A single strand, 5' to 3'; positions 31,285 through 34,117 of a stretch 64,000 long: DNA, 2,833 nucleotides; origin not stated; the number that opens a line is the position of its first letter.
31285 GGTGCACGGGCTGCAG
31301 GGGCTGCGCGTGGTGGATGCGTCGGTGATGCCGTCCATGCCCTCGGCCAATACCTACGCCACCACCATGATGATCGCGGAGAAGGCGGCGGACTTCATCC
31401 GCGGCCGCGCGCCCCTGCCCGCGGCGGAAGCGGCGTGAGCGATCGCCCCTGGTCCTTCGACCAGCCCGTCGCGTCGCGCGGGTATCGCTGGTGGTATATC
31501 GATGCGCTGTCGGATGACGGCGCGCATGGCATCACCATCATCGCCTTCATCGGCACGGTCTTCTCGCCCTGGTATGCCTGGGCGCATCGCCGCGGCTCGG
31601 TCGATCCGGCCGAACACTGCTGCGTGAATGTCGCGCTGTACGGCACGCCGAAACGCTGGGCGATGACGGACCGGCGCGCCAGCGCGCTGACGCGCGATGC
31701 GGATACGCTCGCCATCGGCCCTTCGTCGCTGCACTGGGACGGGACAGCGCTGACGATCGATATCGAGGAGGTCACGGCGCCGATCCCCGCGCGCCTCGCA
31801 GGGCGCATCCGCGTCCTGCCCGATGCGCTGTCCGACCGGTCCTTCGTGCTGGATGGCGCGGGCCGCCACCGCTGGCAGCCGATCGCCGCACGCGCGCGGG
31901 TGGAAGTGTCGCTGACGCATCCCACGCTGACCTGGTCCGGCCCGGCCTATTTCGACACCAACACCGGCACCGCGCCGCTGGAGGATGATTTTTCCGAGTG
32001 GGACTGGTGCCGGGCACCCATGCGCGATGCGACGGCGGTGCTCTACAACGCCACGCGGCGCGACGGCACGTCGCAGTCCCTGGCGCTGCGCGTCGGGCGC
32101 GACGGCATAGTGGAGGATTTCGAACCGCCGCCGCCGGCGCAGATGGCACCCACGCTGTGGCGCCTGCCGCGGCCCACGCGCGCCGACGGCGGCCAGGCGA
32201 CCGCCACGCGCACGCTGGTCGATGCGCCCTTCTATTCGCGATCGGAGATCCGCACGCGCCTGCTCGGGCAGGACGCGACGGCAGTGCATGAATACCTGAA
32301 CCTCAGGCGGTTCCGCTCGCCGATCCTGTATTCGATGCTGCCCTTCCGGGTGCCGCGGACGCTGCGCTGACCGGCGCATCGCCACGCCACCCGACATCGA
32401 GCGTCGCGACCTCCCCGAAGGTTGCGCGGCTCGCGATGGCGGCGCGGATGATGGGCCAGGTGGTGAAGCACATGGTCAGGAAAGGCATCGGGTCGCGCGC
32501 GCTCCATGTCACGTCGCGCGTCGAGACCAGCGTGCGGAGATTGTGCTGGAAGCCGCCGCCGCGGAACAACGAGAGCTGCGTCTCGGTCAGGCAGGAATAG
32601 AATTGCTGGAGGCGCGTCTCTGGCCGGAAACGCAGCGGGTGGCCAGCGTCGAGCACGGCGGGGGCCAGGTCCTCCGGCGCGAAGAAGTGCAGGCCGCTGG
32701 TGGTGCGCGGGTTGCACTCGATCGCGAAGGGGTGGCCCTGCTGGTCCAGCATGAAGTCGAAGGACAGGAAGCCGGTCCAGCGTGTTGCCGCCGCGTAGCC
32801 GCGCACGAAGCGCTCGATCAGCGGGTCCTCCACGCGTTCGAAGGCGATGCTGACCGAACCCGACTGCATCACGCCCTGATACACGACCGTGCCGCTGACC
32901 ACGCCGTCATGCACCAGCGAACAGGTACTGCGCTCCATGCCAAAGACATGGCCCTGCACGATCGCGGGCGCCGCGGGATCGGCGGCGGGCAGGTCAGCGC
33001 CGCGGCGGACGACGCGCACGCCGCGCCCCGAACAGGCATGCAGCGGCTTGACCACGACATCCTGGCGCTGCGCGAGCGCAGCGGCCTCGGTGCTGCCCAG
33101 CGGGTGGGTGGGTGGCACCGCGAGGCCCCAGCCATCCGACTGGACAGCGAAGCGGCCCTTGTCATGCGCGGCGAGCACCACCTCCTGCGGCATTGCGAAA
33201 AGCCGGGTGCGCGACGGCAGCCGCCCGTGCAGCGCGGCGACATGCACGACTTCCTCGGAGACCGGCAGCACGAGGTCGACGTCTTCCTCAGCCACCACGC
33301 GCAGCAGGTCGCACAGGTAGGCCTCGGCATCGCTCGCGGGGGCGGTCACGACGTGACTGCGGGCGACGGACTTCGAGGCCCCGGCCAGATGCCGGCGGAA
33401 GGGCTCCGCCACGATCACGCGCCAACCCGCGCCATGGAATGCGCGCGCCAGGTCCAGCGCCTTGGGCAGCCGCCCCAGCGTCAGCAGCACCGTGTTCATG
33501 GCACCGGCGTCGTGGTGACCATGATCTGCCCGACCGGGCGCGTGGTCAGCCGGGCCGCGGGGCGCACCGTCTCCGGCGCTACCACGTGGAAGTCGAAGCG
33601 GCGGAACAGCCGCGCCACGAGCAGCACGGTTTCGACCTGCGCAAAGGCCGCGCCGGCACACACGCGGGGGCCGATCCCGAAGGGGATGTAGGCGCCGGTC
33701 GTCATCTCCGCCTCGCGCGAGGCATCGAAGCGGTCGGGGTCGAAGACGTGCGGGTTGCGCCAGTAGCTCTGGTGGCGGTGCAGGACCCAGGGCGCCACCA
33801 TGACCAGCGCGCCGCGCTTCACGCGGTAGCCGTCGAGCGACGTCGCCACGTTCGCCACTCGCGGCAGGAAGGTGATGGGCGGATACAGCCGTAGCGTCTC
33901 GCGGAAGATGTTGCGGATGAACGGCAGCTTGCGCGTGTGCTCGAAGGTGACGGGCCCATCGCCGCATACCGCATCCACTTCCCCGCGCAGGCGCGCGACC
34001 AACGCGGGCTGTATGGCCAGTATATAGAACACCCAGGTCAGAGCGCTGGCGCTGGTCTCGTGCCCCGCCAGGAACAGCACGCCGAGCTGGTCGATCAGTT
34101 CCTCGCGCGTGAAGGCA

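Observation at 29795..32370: GMC flavoprotein oxidoreductase translationally coupled (GTGA) to crtC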

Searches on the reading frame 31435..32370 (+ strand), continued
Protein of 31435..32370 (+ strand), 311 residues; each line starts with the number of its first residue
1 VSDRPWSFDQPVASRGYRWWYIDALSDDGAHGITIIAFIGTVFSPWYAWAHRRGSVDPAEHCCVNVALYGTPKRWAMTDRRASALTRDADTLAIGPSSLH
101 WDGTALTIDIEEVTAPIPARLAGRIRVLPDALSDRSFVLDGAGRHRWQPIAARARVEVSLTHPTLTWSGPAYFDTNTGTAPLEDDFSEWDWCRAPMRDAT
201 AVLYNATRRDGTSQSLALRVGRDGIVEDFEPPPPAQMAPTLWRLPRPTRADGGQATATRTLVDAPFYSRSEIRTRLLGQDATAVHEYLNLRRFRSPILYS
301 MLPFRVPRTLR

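Call 33: find_encoding_contigs(protein=P0132, flank=8000, max_places=1)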
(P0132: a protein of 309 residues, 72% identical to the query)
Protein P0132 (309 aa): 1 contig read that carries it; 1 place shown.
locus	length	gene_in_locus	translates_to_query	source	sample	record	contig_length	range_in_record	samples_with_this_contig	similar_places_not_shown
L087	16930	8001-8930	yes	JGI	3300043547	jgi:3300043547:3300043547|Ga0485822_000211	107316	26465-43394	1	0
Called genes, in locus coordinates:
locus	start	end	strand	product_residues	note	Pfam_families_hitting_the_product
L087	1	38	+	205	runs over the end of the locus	PF07879:PHB_acc_N, PF05233:PHB_acc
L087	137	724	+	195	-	-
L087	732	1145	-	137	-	-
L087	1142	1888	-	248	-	PF10979:DUF2786, PF23771:DUF7168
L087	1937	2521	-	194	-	PF01126:Heme_oxygenase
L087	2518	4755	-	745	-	PF08446:PAS_2, PF13426:PAS_9 (faint), PF01590:GAF, PF00360:PHY, PF08448:PAS_4 (weak)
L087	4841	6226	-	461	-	PF00989:PAS (faint), PF08448:PAS_4 (weak), PF13188:PAS_8 (weak), PF02954:HTH_8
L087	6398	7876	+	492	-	PF00070:Pyr_redox (faint), PF00890:FAD_binding_2 (faint), PF01266:DAO, PF01494:FAD_binding_3 (faint), PF01593:Amino_oxidase, PF03486:HI0933_like (faint), PF07992:Pyr_redox_2 (faint), PF13450:NAD_binding_8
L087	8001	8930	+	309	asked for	PF27123:CrtC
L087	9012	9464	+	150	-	PF00111:Fer2, PF13085:Fer2_3 (weak), PF01799:Fer2_2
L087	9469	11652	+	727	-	PF20256:MoCoBD_2, PF02738:MoCoBD_1, PF20256:MoCoBD_2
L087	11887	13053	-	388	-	PF02655:ATP-grasp_3 (weak)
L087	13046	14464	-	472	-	PF00067:p450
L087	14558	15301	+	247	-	-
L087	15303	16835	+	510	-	PF00070:Pyr_redox (faint), PF00890:FAD_binding_2 (weak), PF01134:GIDA (faint), PF01266:DAO, PF03486:HI0933_like (faint), PF12831:FAD_oxidored (weak), PF13450:NAD_binding_8, PF01593:Amino_oxidase, +1 more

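Call 34: find_encoding_contigs(protein=P0157, flank=8000, max_places=1)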
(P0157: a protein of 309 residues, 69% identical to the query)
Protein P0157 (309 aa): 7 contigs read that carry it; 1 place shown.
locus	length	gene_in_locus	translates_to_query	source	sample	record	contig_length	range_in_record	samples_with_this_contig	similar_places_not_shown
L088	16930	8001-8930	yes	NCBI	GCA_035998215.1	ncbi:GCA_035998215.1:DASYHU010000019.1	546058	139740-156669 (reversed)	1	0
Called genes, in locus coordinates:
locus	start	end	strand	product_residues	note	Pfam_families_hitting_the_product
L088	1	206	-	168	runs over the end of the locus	PF09361:Phasin_2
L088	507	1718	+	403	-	PF00768:Peptidase_S11, PF13354:Beta-lactamase2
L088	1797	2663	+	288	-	PF00483:NTP_transferase, PF12804:NTP_transf_3 (weak)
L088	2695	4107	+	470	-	PF02878:PGM_PMM_I, PF02879:PGM_PMM_II, PF02880:PGM_PMM_III, PF00408:PGM_PMM_IV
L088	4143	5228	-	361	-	PF00296:Bac_luciferase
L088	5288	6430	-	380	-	PF08100:Dimerisation, PF00891:Methyltransf_2, PF13489:Methyltransf_23, PF08242:Methyltransf_12 (weak)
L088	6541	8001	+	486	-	PF01266:DAO (weak), PF01593:Amino_oxidase, PF03486:HI0933_like (faint), PF07992:Pyr_redox_2 (faint), PF13450:NAD_binding_8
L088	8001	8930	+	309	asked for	PF27123:CrtC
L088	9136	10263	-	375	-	PF02655:ATP-grasp_3 (weak)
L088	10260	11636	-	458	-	PF00067:p450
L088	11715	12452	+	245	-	-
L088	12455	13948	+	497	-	PF00070:Pyr_redox (faint), PF00890:FAD_binding_2 (faint), PF01266:DAO, PF01593:Amino_oxidase, PF03486:HI0933_like (faint), PF07992:Pyr_redox_2 (faint), PF12831:FAD_oxidored (weak), PF13450:NAD_binding_8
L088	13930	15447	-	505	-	PF00890:FAD_binding_2 (weak), PF01266:DAO (weak), PF03486:HI0933_like (faint), PF07992:Pyr_redox_2 (faint), PF13450:NAD_binding_8, PF13454:NAD_binding_9 (faint), PF01593:Amino_oxidase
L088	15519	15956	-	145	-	PF09335:VTT_dom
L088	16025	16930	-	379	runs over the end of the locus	PF02276:CytoC_RC, PF22113:Mtrc-MtrF_II-IV_dom (faint)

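Call 35: find_encoding_contigs(protein=P0173, flank=8000, max_places=1)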
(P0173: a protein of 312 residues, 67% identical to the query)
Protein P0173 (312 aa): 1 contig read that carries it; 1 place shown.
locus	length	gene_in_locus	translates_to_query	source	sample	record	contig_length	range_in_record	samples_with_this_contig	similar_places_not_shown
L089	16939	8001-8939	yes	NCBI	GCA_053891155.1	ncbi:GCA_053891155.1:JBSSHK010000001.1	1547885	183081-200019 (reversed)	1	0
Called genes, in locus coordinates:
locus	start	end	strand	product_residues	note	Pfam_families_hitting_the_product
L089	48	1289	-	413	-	PF00696:AA_kinase, PF01842:ACT, PF22468:ACT_9 (weak), PF13840:ACT_7, PF22468:ACT_9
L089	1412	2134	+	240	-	PF13489:Methyltransf_23, PF02353:CMAS (weak), PF06325:PrmA (weak), PF13847:Methyltransf_31, PF08241:Methyltransf_11, PF08242:Methyltransf_12, PF13649:Methyltransf_25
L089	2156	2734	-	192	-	PF01126:Heme_oxygenase (faint)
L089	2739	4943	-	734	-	PF08446:PAS_2, PF08448:PAS_4 (faint), PF01590:GAF, PF00360:PHY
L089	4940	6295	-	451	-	PF08448:PAS_4 (faint), PF00989:PAS (faint), PF13188:PAS_8 (faint), PF02954:HTH_8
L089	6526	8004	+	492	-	PF00890:FAD_binding_2 (faint), PF01266:DAO, PF03486:HI0933_like (faint), PF07992:Pyr_redox_2 (faint), PF01593:Amino_oxidase, PF13450:NAD_binding_8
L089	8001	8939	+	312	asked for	PF27123:CrtC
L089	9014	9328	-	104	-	-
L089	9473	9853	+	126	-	PF00034:Cytochrom_C (weak)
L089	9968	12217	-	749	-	PF01315:Ald_Xan_dh_C, PF02738:MoCoBD_1, PF20256:MoCoBD_2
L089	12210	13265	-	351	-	PF00941:FAD_binding_5, PF03450:CO_deh_flav_C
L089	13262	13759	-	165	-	PF00111:Fer2, PF01799:Fer2_2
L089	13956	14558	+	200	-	PF00440:TetR_N, PF21597:TetR_C_43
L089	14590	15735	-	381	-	PF00756:Esterase, PF10503:Esterase_PHB, PF00326:Peptidase_S9 (faint)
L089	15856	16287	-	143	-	PF17723:RHH_8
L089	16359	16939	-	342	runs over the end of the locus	PF02615:Ldh_2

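Call 37: search_protein_families(library=ncbifam, proteins=[L088:6541-8001:+, L088:12455-13948:+, L084:6502-8004:+, L087:6398-7876:+, L087:15303-16835:+, L088:5288-6430:-], max_evalue=1e-30)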
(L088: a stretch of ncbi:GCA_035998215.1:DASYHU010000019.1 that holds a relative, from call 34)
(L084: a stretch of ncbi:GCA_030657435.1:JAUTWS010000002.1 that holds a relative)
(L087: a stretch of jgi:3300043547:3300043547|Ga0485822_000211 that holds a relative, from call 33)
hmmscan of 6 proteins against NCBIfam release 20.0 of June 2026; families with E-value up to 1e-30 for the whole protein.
L088:6541-8001:+ (486 aa): 4 families
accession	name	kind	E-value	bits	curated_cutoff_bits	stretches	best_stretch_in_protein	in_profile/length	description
NF045637.1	carotdesatCrtDProt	equivalog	5.8e-154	513.2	580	1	8-484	1-484/485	1-hydroxycarotenoid 3,4-desaturase CrtD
TIGR02734.1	crtI_fam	subfamily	1.5e-75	254.9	238.1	1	9-485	2-491/504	phytoene desaturase family protein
NF042421.1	hydcarot_desat_CrtD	equivalog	2.3e-39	135.2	500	1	8-484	4-485/487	1-hydroxycarotenoid 3,4-desaturase CrtD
NF058655.1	CrtID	equivalog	8e-37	127.2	640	1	8-479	1-478/478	bifunctional phytoene desaturase/3,4-desaturase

L088:12455-13948:+ (497 aa): 4 families
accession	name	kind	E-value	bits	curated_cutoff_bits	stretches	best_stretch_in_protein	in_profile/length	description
NF045637.1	carotdesatCrtDProt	equivalog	1.5e-187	624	580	1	3-479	1-485/485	1-hydroxycarotenoid 3,4-desaturase CrtD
TIGR02734.1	crtI_fam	subfamily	5.7e-79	266.1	238.1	1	3-485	1-497/504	phytoene desaturase family protein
NF042421.1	hydcarot_desat_CrtD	equivalog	5.3e-53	180.2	500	1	3-474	4-481/487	1-hydroxycarotenoid 3,4-desaturase CrtD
NF058655.1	CrtID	equivalog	3e-50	171.4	640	1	3-473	1-478/478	bifunctional phytoene desaturase/3,4-desaturase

L084:6502-8004:+ (500 aa): 4 families
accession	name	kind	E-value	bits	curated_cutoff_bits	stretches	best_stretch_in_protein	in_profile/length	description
NF045637.1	carotdesatCrtDProt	equivalog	4.4e-206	685.1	580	1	5-498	1-485/485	1-hydroxycarotenoid 3,4-desaturase CrtD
TIGR02734.1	crtI_fam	subfamily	1e-81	275.2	238.1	1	5-499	1-492/504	phytoene desaturase family protein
NF042421.1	hydcarot_desat_CrtD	equivalog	1.5e-56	191.9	500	1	4-495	3-483/487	1-hydroxycarotenoid 3,4-desaturase CrtD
NF058655.1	CrtID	equivalog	8.6e-55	186.4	640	1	5-492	1-478/478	bifunctional phytoene desaturase/3,4-desaturase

L087:6398-7876:+ (492 aa): 4 families
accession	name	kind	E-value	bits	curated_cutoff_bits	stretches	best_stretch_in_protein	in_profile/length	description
NF045637.1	carotdesatCrtDProt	equivalog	4.3e-168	559.8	580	1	8-490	1-485/485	1-hydroxycarotenoid 3,4-desaturase CrtD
TIGR02734.1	crtI_fam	subfamily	9.7e-72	242.3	238.1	1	8-490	1-491/504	phytoene desaturase family protein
NF058655.1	CrtID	equivalog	4.2e-44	151.2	640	1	8-484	1-478/478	bifunctional phytoene desaturase/3,4-desaturase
NF042421.1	hydcarot_desat_CrtD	equivalog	1.1e-41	142.9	500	1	7-487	3-483/487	1-hydroxycarotenoid 3,4-desaturase CrtD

L087:15303-16835:+ (510 aa): 4 families
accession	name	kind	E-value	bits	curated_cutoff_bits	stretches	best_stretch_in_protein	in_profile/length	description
NF045637.1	carotdesatCrtDProt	equivalog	1.7e-198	660.1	580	1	13-495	1-485/485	1-hydroxycarotenoid 3,4-desaturase CrtD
TIGR02734.1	crtI_fam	subfamily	4.5e-78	263.1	238.1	1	13-497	1-493/504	phytoene desaturase family protein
NF042421.1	hydcarot_desat_CrtD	equivalog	1.4e-52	178.8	500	1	13-490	4-481/487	1-hydroxycarotenoid 3,4-desaturase CrtD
NF058655.1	CrtID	equivalog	4.7e-52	177.4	640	1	13-489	1-478/478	bifunctional phytoene desaturase/3,4-desaturase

L088:5288-6430:- (380 aa): 0 families

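Call 53: find_related_loci(query=A1, collection=metagenome_contigs, flank=4000)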
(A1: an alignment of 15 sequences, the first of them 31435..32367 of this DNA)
Query A1 (311 aa) in metagenome_contigs; peptide patterns used: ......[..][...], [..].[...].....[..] (x = any residue, [..] = any of these).
600 stretches matched a pattern (row limit reached: there are more); 499 encode a relative of the query (tblastn E <= 1e-3); the best 80 are kept; 80 distinct loci.
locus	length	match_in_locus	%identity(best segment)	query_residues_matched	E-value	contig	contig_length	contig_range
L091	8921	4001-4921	91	1-307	0e+0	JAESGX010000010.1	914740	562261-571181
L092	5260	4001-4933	82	1-311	4e-167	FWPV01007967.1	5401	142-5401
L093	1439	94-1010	84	1-311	2e-166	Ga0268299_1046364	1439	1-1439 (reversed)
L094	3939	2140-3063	71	4-311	5e-150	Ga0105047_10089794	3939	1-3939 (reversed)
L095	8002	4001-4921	72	4-311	3e-145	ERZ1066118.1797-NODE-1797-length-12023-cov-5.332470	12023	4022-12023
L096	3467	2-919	72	6-311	2e-150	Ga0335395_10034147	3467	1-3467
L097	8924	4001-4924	70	4-311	1e-142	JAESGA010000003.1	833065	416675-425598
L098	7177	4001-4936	69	1-311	4e-141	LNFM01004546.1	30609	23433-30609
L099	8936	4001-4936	69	1-311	5e-140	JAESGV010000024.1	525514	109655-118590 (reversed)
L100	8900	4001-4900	70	6-306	1e-138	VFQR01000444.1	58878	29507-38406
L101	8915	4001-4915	65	4-308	4e-136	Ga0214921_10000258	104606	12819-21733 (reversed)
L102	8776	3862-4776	65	4-308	1e-135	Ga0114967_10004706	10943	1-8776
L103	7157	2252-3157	67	8-308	2e-135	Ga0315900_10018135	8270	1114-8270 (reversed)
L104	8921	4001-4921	69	6-311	8e-135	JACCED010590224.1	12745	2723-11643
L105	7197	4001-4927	68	1-308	6e-135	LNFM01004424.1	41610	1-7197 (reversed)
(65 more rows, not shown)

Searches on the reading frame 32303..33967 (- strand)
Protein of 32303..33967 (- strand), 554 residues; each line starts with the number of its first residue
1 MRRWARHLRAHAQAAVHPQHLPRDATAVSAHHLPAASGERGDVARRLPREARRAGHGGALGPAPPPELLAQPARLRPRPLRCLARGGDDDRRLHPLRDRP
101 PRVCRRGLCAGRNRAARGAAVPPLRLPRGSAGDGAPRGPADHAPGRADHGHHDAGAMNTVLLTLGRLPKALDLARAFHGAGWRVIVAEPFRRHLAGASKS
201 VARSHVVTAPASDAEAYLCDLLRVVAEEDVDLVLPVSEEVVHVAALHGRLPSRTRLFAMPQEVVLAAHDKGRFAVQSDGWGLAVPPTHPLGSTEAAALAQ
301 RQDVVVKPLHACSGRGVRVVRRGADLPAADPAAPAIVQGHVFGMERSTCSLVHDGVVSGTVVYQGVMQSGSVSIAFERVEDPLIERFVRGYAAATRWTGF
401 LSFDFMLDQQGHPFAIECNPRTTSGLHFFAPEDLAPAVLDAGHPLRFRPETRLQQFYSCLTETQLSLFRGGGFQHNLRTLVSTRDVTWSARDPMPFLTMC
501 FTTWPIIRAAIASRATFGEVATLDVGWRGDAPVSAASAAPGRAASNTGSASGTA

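Call 10: search_protein_families(library=pfam, proteins=[window:32303-33967:-])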
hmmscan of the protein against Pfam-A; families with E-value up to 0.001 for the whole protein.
window:32303-33967:- (554 aa): 2 families
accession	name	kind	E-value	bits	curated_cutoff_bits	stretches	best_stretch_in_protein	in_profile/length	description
PF02655.19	ATP-grasp_3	-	2.3e-05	25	23.2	1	293-424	23-159/160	ATP-grasp domain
PF14398.11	ATPgrasp_YheCD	-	8.2e-05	22.4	26.8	0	398-423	203-228/255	YheC/D like ATP-grasp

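Call 11: search_protein_families(library=ncbifam, proteins=[window:32303-33967:-], max_evalue=0.01)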
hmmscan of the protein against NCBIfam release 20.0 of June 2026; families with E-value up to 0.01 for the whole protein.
window:32303-33967:- (554 aa): 3 families
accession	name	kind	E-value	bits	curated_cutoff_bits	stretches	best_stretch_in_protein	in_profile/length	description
NF005315.0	PRK06849.1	equivalog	2.7e-71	240.6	406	1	158-530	5-385/389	hypothetical protein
NF009402.0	PRK12767.1-1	equivalog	4.4e-09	35.6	218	1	204-422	48-276/329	carbamoyl phosphate synthase-like protein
NF009405.0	PRK12767.1-4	equivalog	1.1e-05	24.6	390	1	176-425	21-269/320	carbamoyl phosphate synthase-like protein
